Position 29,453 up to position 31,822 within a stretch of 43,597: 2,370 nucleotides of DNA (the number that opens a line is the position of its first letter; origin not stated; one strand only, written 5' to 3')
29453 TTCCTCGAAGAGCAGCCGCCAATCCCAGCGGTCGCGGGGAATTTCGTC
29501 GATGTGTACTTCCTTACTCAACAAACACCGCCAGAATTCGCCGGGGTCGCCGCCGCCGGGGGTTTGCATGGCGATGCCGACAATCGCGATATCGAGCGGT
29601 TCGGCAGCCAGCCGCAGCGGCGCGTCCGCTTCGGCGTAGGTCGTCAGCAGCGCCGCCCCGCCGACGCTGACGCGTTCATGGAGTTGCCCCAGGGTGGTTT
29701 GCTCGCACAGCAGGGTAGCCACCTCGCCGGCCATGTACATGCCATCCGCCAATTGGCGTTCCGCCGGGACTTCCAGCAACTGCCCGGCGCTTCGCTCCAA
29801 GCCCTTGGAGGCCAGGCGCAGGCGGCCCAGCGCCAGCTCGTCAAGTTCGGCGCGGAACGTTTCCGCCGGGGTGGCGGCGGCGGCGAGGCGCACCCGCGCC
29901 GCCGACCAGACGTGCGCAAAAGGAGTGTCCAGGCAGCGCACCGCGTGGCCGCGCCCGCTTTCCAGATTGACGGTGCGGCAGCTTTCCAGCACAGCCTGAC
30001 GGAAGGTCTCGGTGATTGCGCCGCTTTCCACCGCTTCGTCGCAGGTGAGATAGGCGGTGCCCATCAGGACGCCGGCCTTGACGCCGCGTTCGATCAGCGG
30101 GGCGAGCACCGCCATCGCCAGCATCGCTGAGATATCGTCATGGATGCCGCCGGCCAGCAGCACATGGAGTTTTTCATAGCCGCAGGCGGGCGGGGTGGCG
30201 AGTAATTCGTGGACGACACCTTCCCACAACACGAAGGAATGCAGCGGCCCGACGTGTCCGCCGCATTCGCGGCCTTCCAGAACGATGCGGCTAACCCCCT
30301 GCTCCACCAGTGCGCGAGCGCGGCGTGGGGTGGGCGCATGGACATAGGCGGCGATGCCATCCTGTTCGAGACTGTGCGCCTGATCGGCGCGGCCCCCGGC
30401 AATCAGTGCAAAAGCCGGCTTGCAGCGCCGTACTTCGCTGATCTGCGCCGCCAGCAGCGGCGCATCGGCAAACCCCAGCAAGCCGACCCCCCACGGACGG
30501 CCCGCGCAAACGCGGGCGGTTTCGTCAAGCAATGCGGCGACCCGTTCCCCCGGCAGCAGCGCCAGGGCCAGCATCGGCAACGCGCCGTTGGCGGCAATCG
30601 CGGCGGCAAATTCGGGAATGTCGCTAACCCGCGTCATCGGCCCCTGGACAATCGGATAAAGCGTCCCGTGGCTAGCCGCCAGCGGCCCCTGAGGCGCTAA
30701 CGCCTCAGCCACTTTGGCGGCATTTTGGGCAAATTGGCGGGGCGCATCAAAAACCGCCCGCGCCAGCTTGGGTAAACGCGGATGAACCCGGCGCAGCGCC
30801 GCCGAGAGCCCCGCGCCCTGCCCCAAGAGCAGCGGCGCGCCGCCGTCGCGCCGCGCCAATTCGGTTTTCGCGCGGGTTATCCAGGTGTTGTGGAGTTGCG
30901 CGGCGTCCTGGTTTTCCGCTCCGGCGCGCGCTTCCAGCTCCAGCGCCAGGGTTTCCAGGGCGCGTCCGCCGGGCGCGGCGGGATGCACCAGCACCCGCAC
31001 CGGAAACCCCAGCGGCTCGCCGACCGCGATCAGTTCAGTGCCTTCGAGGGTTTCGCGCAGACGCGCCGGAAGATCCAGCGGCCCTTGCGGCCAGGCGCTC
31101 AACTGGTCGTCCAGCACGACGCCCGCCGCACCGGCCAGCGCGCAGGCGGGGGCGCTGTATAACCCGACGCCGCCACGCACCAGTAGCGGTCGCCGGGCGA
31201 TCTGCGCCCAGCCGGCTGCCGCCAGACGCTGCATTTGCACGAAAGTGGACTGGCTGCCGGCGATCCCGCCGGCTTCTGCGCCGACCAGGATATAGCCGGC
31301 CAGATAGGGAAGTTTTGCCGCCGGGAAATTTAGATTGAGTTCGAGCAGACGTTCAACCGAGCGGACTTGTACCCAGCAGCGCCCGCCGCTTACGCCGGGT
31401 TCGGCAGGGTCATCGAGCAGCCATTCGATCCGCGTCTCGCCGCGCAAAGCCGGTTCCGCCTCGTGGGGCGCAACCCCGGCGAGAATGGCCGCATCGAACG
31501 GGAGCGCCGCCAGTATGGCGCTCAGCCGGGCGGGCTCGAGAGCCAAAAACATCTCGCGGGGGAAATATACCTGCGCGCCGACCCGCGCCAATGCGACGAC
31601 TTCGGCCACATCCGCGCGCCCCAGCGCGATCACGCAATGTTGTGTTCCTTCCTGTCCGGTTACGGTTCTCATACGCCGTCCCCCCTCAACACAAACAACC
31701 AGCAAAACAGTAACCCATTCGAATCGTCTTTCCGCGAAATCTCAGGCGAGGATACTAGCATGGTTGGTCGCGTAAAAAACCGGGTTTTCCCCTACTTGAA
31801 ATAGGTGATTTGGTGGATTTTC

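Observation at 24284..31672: PfaD-type enoyl reductase fused to the N-terminus of a PfaA-like KS-AT-2xACP-KR, preceded by a degenerate NMO-like segment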

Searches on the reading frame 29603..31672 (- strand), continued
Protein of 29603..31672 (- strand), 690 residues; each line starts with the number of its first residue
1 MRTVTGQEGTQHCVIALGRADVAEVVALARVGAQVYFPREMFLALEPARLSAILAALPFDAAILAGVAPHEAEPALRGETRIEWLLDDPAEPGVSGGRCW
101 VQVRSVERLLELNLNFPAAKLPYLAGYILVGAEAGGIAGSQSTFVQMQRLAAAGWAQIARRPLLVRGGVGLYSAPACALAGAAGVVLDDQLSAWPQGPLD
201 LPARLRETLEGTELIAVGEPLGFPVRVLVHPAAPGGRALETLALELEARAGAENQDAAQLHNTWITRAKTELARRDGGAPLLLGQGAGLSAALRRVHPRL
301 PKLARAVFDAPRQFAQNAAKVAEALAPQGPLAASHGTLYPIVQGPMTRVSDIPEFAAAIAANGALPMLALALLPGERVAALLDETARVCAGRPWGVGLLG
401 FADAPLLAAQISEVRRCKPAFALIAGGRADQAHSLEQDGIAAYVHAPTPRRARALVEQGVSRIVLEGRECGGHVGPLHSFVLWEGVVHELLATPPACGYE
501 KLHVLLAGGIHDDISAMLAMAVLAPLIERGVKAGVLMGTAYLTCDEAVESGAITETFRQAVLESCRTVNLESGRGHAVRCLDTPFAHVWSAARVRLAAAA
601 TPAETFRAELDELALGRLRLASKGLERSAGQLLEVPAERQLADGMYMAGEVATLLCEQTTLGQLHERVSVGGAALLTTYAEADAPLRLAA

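Call 72: get_annotated_region(hit=H5, flank=14000)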
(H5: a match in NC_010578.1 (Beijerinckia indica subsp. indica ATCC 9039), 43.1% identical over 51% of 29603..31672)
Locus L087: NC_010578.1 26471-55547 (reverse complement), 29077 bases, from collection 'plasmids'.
description: Beijerinckia indica subsp. indica ATCC 9039 plasmid pBIND02, complete sequence
organism: Beijerinckia indica subsp. indica ATCC 9039 (NCBI taxid 395963)
taxonomy: Bacteria; Pseudomonadota; Alphaproteobacteria; Hyphomicrobiales; Beijerinckiaceae; Beijerinckia; Beijerinckia indica; Beijerinckia indica subsp. indica ATCC 9039
host: -; source: -; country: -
typing (MOB-suite, as given by PLSDB): non-mobilizable; replicon rep_cluster_499
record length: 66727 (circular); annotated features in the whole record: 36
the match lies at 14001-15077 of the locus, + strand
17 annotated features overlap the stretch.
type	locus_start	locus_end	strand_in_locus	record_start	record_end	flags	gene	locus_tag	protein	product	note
CDS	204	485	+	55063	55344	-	-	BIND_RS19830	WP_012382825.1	hypothetical protein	-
CDS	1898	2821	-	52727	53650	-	-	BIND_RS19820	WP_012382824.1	SDR family oxidoreductase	-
CDS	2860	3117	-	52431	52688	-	-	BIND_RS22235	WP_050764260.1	SDR family oxidoreductase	-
CDS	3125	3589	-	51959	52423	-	-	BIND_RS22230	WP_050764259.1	SDR family NAD(P)-dependent oxidoreductase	-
CDS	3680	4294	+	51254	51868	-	-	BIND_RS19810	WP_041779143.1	TetR/AcrR family transcriptional regulator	-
CDS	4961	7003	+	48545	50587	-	-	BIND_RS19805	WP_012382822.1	sigma-54-dependent Fis family transcriptional regulator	-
CDS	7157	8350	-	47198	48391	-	-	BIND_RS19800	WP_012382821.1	serine hydrolase domain-containing protein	-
CDS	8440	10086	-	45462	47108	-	-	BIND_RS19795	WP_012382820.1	NAD(P)/FAD-dependent oxidoreductase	-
CDS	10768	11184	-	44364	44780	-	-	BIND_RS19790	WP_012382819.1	hypothetical protein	-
CDS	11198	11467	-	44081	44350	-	-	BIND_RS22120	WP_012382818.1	hypothetical protein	-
CDS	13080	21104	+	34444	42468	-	-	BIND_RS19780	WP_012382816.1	type I polyketide synthase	-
CDS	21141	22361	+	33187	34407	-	-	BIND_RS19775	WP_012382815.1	3-oxoacyl-[acyl-carrier-protein] synthase III C-terminal domain-containing protein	-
CDS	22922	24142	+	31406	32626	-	-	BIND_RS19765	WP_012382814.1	3-oxoacyl-[acyl-carrier-protein] synthase III C-terminal domain-containing protein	-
CDS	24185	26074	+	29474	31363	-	-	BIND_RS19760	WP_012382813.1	4'-phosphopantetheinyl transferase superfamily protein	-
CDS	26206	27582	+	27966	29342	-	-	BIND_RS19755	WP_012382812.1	glycosyltransferase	-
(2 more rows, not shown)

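Call 73: get_annotated_region(hit=H2, flank=12000)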
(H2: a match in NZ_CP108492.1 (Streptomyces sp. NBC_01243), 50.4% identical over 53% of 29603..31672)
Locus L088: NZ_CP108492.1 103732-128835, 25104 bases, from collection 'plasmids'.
description: Streptomyces sp. NBC_01243 plasmid unnamed1, complete sequence
organism: Streptomyces sp. NBC_01243 (NCBI taxid 2903796)
taxonomy: Bacteria; Actinomycetota; Actinomycetes; Kitasatosporales; Streptomycetaceae; Streptomyces; Streptomyces sp. NBC 01243
host: -; source: -; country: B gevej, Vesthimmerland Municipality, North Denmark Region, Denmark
typing (MOB-suite, as given by PLSDB): mobilizable; relaxase MOBP
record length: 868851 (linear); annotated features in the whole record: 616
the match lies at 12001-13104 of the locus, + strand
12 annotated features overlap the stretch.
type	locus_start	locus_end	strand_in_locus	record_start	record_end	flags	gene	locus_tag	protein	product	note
CDS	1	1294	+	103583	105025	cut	-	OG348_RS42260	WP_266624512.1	MFS transporter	GO:0055085 - transmembrane transport [Evidence IEA]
CDS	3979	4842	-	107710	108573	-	-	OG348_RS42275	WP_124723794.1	hypothetical protein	-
CDS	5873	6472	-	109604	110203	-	-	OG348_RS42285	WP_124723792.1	GPP34 family phosphoprotein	-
CDS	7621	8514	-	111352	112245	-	-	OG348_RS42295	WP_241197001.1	hypothetical protein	-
CDS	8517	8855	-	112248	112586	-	-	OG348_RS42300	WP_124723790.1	hypothetical protein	-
CDS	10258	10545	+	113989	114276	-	-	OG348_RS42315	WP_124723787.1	hypothetical protein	-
CDS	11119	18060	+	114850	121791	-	-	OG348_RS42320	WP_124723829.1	type I polyketide synthase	-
CDS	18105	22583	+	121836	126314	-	-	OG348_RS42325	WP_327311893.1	beta-ketoacyl synthase N-terminal-like domain-containing protein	-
CDS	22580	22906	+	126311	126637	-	-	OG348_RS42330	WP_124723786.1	acyl carrier protein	-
CDS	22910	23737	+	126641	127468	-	-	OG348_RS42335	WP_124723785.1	alpha/beta hydrolase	-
CDS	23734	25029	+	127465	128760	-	-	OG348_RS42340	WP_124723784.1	glycosyltransferase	-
CDS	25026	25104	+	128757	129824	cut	-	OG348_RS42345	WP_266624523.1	class I SAM-dependent methyltransferase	-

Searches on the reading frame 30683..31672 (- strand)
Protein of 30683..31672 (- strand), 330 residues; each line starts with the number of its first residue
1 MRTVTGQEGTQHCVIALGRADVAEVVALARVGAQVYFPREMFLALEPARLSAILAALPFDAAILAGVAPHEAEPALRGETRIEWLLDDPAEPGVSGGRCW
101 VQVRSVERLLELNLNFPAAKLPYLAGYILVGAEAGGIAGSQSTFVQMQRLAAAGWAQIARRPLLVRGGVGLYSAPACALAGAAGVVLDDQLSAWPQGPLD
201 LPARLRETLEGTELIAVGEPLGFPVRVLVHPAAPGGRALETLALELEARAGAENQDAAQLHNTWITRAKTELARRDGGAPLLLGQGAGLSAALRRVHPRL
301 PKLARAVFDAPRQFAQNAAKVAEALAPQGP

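Call 52: predict_structure(alignment_id=A3)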
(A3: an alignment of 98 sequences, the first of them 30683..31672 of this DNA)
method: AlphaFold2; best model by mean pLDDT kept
length: 330 residues; sequences in the alignment: 98
mean_pLDDT: 91.2   pTM: 0.88
mean pLDDT of the five models: 91.2, 90.1, 89.7, 89.6, 88.9
residues with pLDDT >= 90: 252; 70-90: 65; 50-70: 7; < 50: 6
segments of 3 or more residues with pLDDT < 50: 1-6
pLDDT, mean of each block of 10 residues (from residue 1): 52 88 95 94 92 94 91 86 91 78 96 88 94 95 96 91 94 92 95 92 93 96 96 95 97 92 96 91 96 96 95 90 83
secondary structure, 60 per line:
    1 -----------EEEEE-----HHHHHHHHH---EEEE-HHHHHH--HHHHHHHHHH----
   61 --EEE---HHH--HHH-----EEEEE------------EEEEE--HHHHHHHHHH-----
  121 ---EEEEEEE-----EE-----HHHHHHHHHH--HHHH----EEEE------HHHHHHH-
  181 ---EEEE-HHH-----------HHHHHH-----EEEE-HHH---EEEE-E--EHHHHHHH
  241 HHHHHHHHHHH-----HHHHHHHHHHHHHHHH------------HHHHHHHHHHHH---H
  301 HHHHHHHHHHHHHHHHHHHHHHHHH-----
elements in order: E12-16 H22-30 E34-37 H39-44 H47-56 E63-65 E82-86 E99-103 H106-115 E124-130 H143-152 H155-158 E163-166 H173-179 E184-187 H203-208 E214-217 E225-228 H234-251 H257-272 H285-296 H300-325
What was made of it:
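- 30683..31672 (-): Pseudo-ER (residues 1-330). This is a diverged paralogue of the ER with the FabK/NMO fold, barrel plus lid. It keeps GxExGG (131-136) and GG.G (167-170). It lacks the motif I Met, the catalytic His (Ile137) and the GT loop. AF2 pLDDT 91.2 (call 52).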

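Call 54: fold_search(model_id=the predicted structure, library=pdb)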
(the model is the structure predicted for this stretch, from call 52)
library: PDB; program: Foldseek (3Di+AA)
matches with E <= 10: 1570; with E <= 0.001: 91
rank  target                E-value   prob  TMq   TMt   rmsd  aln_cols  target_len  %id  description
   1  5gvh                  5.0e-12  1.00  0.60  0.64   5.7       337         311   16  Structure of FabK from Thermotoga maritima (released 2017-06-07)
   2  3bo9_A                8.1e-11  1.00  0.60  0.62   5.6       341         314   16  Crystal structure of putative nitroalkan dioxygenase (TM0800) from Thermotoga maritima at 2.71 A resolution (released 2007-12-25)
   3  2z6i_B                1.6e-10  1.00  0.60  0.61   5.8       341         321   17  Crystal Structure of S. pneumoniae Enoyl-Acyl Carrier Protein Reductase (FabK) (released 2008-04-01)
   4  2z6i_A                2.0e-10  1.00  0.60  0.62   5.8       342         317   16  Crystal Structure of S. pneumoniae Enoyl-Acyl Carrier Protein Reductase (FabK) (released 2008-04-01)
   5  6e2a                  2.4e-10  1.00  0.60  0.60   6.1       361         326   17  Crystal structure of NADH:quinone reductase PA1024 from Pseudomonas aeruginosa PAO1 in complex with NAD+ (released 2019-02-06)
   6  9pl0_A                4.5e-10  1.00  0.59  0.61   5.9       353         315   15  The structure of the Fusobacterium nucleatum Enoyl-Acyl Carrier Protein Reductase (FabK) bound to an inhibitor (released 2026-01-28)
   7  5gvj_B                6.4e-10  1.00  0.59  0.65   5.5       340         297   14  Structure of FabK (M276A) mutant from Thermotoga maritima (released 2017-04-26)
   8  7l00_A                6.4e-10  1.00  0.61  0.64   5.7       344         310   16  Crystal Structure of C. difficile Enoyl-Acyl Carrier Protein Reductase (FabK) in Complex with an Inhibitor (released 2021-12-22)
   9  7l00_C                7.3e-10  1.00  0.61  0.63   5.0       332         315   16  Crystal Structure of C. difficile Enoyl-Acyl Carrier Protein Reductase (FabK) in Complex with an Inhibitor (released 2021-12-22)
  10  9pl0_B                7.3e-10  1.00  0.61  0.63   5.6       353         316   15  The structure of the Fusobacterium nucleatum Enoyl-Acyl Carrier Protein Reductase (FabK) bound to an inhibitor (released 2026-01-28)
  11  9pl0_E                7.7e-10  1.00  0.61  0.63   5.6       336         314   15  The structure of the Fusobacterium nucleatum Enoyl-Acyl Carrier Protein Reductase (FabK) bound to an inhibitor (released 2026-01-28)
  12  7l00_B                9.8e-10  1.00  0.58  0.61   6.2       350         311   15  Crystal Structure of C. difficile Enoyl-Acyl Carrier Protein Reductase (FabK) in Complex with an Inhibitor (released 2021-12-22)
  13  2gjl                  1.1e-09  1.00  0.57  0.57   7.3       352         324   17  Crystal Structure of 2-nitropropane dioxygenase (released 2006-05-16)
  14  2z6j_B                4.0e-09  1.00  0.56  0.60   7.9       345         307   16  Crystal Structure of S. pneumoniae Enoyl-Acyl Carrier Protein Reductase (FabK) in Complex with an Inhibitor (released 2008-04-01)
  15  4qis_B                4.3e-09  1.00  0.51  0.48   9.9       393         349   15  Crystal structure of Nitroalkane Oxidase from Pseudomonas aeruginosa (released 2015-07-08)
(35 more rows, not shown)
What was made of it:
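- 30683..31672 (-): Foldseek to FabK, E 5e-12 (call 54).
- On NMO/FabK-type superfamily, N-domain, residues 1-330: Foldseek to FabK gives E 5e-12 over about 340 columns (call 54).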

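Call 84: search_protein_representatives(protein=window:30683-31672:-)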
Query: 330 residues. Proteins with E-value up to 0.001 (for the whole library): 426; up to 1e-10: 73; up to 1e-30: 1. The best 150 are listed.
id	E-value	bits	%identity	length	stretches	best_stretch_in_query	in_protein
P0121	3.2e-205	696.7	100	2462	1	1-330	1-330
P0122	3.2e-23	98.7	39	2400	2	117-328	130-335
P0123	3.3e-18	82.2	38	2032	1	124-329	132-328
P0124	5.6e-18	81.5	39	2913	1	124-327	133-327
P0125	1.6e-17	80.0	39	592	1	118-329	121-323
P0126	4.5e-17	78.5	40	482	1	92-329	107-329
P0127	1.6e-16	76.7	39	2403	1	121-330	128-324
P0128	8.0e-16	74.4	33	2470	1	96-328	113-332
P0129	1.0e-15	74.0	38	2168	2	123-327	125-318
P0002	1.0e-15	74.0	38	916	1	117-327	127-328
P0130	1.6e-15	73.4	37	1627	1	125-321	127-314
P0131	2.2e-15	72.9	47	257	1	109-228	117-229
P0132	6.6e-15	71.4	44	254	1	126-249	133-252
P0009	6.6e-15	71.4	40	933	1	125-327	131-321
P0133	6.9e-15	71.3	37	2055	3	98-256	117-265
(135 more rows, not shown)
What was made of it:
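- The N-domain match always lies at the N-terminus of 2000-3100-aa proteins (call 84).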

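Call 85: list_cluster_members(proteins=[P0121])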
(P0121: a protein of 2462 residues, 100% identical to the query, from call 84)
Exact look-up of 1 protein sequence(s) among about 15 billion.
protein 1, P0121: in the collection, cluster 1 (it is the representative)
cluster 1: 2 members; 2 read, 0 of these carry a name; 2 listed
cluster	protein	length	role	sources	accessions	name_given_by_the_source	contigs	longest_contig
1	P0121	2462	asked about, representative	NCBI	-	-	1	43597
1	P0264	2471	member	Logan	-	-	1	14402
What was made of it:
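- Tried and rejected: The protein later turned up as P0121, on a contig of 43,597 bp, which equals the window length (calls 84, 85).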

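Call 87: find_encoding_contigs(protein=P0264, flank=10000, max_places=3)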
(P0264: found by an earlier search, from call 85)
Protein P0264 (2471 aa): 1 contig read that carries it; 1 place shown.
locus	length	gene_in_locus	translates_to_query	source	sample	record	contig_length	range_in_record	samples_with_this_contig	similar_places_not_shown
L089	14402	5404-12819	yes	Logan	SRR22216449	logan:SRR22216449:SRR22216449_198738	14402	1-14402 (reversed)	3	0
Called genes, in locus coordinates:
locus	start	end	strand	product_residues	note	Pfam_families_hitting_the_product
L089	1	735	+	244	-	?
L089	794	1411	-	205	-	PF13875:DUF4202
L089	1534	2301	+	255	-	PF06167:Peptidase_M90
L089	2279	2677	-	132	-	-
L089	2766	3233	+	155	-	PF00545:Ribonuclease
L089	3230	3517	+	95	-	PF01337:Barstar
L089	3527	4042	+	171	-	-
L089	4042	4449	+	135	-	PF07179:SseB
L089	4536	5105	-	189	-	PF13787:HXXEE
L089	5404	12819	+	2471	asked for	PF03060:NMO, PF00109:ketoacyl-synt, PF02801:Ketoacyl-synt_C, PF16197:KAsynt_C_assoc, PF00698:Acyl_transf_1, PF00106:adh_short, PF08659:KR, PF13561:adh_short_C2, +1 more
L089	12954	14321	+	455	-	-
